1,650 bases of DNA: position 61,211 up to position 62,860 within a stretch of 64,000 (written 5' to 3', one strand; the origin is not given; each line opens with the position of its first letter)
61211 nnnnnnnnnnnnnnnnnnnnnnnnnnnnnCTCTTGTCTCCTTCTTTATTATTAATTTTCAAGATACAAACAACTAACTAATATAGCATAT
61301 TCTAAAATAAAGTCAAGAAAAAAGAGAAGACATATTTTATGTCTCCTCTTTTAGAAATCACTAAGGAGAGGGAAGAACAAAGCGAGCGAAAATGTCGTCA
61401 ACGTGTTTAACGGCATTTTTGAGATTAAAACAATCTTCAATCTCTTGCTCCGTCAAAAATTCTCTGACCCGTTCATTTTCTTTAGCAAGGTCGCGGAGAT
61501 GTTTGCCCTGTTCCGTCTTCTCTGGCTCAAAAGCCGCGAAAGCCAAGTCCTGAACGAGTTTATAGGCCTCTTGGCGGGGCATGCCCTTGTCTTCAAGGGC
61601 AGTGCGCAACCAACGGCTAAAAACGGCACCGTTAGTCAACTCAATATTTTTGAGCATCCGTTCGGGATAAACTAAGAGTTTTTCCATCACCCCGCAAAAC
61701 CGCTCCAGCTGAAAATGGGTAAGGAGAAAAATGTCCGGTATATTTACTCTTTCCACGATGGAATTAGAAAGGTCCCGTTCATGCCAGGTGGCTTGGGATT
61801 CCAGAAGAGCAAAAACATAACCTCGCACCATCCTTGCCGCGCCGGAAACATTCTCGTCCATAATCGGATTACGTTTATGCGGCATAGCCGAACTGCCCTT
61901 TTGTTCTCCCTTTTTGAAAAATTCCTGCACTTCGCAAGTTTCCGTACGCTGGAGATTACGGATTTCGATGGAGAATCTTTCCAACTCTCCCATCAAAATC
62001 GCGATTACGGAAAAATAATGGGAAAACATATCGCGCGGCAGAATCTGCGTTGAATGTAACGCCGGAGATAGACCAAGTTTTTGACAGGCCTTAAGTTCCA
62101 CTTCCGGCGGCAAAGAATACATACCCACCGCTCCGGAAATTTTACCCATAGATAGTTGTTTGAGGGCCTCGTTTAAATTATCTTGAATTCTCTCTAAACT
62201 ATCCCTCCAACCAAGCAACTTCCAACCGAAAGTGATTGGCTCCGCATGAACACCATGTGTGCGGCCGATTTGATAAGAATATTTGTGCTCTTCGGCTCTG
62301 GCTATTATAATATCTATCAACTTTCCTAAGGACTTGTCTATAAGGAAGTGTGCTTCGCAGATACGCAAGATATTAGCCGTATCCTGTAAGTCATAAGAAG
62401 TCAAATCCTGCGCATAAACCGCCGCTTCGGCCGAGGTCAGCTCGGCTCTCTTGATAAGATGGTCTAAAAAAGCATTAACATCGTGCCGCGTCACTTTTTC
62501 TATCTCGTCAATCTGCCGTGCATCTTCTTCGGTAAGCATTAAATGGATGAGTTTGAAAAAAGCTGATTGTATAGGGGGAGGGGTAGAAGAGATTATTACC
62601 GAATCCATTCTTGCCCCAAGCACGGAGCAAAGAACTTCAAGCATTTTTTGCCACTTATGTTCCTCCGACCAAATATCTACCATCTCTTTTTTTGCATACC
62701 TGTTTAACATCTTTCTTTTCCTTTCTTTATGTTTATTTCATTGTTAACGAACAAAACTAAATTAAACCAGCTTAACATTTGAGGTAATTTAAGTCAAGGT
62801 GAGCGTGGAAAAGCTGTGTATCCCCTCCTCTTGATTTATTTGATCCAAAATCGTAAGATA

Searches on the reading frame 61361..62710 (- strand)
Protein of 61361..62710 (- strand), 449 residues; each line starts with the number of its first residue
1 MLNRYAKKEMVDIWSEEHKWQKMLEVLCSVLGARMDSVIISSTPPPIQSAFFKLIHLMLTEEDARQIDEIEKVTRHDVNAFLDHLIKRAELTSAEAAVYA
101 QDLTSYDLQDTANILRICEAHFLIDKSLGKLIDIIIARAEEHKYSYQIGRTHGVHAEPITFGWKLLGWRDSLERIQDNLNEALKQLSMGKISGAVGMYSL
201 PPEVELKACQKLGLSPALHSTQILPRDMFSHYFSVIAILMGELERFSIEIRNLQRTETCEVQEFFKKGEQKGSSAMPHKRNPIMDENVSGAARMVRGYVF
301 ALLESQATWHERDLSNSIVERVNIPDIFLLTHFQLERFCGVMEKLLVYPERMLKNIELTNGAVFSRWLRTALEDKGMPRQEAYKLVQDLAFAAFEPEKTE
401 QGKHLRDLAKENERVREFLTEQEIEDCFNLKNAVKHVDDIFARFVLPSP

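Call 8: search_protein_families(library=pfam, proteins=[window:61361-62710:-], max_evalue=0.001)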
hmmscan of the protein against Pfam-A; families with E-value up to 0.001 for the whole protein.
window:61361-62710:- (449 aa): 2 families
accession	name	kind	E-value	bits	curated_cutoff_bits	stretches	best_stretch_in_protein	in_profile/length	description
PF00206.25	Lyase_1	-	1.5e-39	136.7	27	1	59-297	61-312/312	Lyase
PF10397.14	ADSL_C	-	7.4e-17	61.9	32.7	1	361-444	1-79/79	Adenylosuccinate lyase C-terminus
